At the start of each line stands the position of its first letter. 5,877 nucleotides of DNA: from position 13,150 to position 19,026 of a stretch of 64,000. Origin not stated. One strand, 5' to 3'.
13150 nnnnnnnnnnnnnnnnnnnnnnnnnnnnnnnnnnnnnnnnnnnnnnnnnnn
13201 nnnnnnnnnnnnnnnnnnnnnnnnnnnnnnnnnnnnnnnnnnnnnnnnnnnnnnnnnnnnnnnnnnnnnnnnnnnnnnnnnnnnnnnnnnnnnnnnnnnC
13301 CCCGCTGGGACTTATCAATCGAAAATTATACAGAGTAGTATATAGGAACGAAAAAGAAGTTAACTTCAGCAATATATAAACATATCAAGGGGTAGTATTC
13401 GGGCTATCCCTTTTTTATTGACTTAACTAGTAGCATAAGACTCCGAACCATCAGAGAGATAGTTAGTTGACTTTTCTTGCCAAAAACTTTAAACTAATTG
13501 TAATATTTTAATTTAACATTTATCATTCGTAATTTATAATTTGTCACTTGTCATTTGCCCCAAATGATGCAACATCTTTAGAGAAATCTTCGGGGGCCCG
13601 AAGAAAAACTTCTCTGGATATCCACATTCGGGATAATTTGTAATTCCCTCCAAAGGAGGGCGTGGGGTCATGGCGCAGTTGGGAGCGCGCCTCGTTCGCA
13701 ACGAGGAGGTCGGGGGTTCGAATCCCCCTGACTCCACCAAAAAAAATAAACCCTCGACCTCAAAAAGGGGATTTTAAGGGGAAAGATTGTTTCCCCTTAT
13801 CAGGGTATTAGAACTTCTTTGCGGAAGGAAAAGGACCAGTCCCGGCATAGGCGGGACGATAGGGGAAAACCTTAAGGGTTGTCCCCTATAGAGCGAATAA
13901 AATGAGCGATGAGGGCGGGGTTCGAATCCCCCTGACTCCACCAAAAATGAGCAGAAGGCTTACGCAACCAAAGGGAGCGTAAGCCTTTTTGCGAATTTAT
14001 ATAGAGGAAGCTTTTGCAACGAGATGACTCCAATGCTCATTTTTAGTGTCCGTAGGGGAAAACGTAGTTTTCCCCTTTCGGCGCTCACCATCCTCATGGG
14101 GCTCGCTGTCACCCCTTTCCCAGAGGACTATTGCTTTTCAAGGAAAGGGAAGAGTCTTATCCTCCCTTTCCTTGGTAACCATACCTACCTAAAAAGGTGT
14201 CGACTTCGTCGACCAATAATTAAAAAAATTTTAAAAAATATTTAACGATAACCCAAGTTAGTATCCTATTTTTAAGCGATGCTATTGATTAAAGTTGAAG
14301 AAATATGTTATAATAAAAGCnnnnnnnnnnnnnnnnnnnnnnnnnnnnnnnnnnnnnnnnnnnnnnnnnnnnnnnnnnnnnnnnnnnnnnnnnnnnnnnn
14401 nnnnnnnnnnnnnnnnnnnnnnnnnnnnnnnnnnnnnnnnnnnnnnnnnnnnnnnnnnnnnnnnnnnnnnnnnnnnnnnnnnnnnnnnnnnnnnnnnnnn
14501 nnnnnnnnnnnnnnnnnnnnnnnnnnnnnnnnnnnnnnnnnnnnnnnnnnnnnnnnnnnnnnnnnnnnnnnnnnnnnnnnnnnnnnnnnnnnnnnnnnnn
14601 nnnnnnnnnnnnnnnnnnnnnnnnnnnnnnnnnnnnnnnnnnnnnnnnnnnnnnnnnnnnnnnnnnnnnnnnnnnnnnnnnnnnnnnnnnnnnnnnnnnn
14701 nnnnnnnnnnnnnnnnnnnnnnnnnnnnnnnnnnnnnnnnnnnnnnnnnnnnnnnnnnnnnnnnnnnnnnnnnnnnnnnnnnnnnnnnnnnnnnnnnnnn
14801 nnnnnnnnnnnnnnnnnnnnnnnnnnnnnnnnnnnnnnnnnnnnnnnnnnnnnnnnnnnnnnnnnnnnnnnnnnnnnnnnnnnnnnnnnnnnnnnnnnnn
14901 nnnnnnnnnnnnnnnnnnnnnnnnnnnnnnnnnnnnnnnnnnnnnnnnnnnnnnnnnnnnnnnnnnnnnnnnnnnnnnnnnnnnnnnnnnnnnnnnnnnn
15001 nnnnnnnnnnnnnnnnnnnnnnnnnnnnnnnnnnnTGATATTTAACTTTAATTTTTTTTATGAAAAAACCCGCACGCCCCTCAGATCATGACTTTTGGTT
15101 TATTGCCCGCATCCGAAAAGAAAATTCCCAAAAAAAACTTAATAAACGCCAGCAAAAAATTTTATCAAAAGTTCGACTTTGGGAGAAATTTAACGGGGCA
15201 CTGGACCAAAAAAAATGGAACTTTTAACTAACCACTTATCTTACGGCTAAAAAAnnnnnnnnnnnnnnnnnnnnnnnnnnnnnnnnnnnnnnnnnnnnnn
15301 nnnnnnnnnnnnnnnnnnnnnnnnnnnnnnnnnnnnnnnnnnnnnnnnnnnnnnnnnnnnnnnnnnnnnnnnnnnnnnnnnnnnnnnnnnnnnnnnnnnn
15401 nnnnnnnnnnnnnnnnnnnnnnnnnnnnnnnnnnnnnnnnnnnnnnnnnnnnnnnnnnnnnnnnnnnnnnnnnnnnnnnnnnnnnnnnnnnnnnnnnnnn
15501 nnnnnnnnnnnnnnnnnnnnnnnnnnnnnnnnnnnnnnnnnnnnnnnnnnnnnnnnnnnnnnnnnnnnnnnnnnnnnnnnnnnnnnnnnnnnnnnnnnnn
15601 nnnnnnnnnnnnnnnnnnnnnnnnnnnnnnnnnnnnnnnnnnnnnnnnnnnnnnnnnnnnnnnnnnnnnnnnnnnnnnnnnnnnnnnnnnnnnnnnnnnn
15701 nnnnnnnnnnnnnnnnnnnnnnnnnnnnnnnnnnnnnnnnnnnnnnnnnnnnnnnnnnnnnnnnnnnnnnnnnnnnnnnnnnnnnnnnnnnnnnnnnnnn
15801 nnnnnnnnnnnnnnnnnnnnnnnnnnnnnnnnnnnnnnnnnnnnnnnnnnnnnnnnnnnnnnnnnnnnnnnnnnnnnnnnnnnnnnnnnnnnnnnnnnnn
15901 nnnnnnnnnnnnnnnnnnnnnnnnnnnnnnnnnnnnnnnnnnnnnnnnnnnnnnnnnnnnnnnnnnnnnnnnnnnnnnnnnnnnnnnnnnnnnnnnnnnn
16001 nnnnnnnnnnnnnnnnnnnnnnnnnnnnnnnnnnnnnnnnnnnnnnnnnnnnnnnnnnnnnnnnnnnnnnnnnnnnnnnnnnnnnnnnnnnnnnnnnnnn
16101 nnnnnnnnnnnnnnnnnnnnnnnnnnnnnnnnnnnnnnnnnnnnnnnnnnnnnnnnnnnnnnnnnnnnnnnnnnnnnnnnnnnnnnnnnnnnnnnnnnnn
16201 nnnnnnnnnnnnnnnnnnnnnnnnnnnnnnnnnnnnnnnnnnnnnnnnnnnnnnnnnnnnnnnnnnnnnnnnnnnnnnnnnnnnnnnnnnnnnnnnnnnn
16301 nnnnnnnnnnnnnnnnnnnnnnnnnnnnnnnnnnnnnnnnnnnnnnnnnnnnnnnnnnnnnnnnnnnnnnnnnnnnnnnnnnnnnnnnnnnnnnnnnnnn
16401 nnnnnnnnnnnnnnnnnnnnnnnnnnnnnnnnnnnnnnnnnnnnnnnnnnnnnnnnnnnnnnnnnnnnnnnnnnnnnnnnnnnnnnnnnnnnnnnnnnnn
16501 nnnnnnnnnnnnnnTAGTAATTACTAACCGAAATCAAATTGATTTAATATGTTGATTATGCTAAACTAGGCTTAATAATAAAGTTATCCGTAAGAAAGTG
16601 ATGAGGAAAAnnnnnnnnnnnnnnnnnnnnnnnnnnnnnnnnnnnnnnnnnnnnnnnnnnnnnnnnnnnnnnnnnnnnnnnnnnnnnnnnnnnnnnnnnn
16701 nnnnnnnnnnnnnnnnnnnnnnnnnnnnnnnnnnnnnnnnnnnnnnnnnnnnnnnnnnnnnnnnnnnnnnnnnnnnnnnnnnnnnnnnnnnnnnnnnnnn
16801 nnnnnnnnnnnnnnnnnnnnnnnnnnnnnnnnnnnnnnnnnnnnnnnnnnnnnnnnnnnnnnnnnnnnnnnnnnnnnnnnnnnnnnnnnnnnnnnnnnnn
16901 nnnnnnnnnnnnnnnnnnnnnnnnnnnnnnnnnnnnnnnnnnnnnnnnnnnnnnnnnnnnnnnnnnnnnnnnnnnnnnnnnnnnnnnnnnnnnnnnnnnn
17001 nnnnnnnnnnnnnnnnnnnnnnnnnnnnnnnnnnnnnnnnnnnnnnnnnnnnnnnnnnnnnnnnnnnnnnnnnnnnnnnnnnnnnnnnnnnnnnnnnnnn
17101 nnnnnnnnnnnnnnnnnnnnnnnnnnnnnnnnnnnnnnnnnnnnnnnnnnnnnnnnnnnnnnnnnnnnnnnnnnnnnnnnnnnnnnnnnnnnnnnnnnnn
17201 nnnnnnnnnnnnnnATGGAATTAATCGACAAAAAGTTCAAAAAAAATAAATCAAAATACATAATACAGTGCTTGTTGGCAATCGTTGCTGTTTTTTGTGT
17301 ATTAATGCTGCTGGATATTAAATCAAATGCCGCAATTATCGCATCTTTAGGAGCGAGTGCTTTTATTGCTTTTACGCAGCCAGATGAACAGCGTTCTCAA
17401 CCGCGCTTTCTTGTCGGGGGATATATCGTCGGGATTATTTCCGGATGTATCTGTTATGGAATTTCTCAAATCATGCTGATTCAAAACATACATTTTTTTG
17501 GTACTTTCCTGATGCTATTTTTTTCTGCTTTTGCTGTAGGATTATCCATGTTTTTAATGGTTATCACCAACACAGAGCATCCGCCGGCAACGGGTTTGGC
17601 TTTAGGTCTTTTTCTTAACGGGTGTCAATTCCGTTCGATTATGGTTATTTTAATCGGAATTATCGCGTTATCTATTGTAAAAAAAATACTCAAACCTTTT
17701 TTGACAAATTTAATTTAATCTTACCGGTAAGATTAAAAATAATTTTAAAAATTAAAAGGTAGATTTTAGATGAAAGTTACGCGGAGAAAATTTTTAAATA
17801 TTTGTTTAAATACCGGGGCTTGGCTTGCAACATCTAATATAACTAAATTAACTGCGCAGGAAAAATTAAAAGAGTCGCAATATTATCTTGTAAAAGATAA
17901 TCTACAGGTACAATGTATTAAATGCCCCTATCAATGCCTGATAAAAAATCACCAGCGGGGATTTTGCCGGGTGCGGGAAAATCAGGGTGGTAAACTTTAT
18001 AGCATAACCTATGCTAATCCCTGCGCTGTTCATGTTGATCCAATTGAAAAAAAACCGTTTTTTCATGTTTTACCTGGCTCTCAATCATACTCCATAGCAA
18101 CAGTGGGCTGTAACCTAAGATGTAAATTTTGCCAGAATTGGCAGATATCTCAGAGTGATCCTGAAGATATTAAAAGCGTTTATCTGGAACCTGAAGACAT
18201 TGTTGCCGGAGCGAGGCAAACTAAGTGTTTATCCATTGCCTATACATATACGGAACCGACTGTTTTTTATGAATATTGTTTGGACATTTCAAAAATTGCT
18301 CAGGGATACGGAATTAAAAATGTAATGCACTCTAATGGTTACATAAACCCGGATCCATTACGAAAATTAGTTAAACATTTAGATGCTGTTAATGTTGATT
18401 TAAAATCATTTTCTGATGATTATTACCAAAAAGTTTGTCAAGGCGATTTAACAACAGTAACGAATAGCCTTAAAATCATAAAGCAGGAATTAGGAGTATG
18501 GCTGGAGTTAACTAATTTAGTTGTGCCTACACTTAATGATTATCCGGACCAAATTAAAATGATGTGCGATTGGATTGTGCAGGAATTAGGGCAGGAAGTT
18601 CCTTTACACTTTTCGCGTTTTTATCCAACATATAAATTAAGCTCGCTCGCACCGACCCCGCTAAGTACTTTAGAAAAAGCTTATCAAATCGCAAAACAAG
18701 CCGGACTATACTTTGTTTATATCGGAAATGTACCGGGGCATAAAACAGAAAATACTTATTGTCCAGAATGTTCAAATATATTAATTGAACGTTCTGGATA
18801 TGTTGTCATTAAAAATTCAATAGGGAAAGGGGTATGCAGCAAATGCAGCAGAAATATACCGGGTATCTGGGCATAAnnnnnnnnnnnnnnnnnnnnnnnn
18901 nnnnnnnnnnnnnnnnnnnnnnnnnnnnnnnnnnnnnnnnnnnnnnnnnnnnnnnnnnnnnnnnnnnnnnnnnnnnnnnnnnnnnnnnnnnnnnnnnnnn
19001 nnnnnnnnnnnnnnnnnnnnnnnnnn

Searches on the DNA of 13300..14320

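Call 25: search_rna_families(source=window, start=13300, end=14320, threshold=evalue, max_evalue=1)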
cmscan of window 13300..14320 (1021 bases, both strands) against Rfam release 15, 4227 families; matches with E-value up to 1: 6.
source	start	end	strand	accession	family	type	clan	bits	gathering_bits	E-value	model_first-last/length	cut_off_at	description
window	13664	13736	+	RF00005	tRNA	Gene; tRNA;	CL00001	68.9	29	9.9e-15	1-71/71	no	tRNA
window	13664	13737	-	RF04354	Plastid-ycf2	Cis-reg;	-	28.6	65.7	0.0014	1-75/75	no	Plastid-ycf2 5UTR RNA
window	13691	13736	-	RF04351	Plastid-psbl-rps4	Cis-reg;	-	22.1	68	0.063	1-53/53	no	Plastid-psbl-rps4 3UTR RNA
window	13760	13832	+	RF02937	Clostridiales-2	Gene; sRNA;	-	19.8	58.6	0.073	1-82/82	no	Clostridiales-2 RNA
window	13712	13780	+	RF04321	tmRNA_permuted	Gene;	-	19.1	47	0.15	36-100/213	no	permuted transfer-messenger RNA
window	13869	13977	+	RF03063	Streptomyces-metK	Gene; sRNA;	-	18.3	44.2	0.61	1-117/117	no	Streptomyces-metK RNA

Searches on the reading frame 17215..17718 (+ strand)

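Call 48: search_protein_families(library=pfam, max_evalue=0.00001, proteins=[window:17215-17718:+])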
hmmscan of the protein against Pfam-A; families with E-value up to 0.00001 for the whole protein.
window:17215-17718:+ (167 aa): 1 family
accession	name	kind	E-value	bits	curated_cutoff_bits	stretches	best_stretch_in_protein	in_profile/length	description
PF04982.19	TM_HPP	-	3.9e-21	75.7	27.2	1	13-155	7-143/157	HPP, transmembrane region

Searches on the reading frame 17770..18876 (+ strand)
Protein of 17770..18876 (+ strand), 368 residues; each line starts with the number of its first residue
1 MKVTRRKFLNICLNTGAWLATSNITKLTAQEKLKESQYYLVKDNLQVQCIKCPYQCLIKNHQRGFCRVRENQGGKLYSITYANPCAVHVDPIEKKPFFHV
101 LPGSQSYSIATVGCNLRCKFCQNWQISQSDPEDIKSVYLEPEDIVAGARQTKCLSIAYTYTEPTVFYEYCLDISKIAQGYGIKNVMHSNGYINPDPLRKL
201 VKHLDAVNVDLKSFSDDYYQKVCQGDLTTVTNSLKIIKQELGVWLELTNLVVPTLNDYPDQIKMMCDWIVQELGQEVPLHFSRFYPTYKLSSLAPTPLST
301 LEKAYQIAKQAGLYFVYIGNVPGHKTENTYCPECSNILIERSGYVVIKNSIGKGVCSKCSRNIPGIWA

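Call 48: search_protein_families(library=pfam, max_evalue=0.00001, proteins=[window:17770-18876:+])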
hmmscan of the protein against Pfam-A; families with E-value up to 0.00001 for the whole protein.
window:17770-18876:+ (368 aa): 1 family
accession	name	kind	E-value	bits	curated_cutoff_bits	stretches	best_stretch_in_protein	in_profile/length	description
PF04055.27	Radical_SAM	-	9.2e-19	68.7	29.5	1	110-257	3-156/166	Radical SAM superfamily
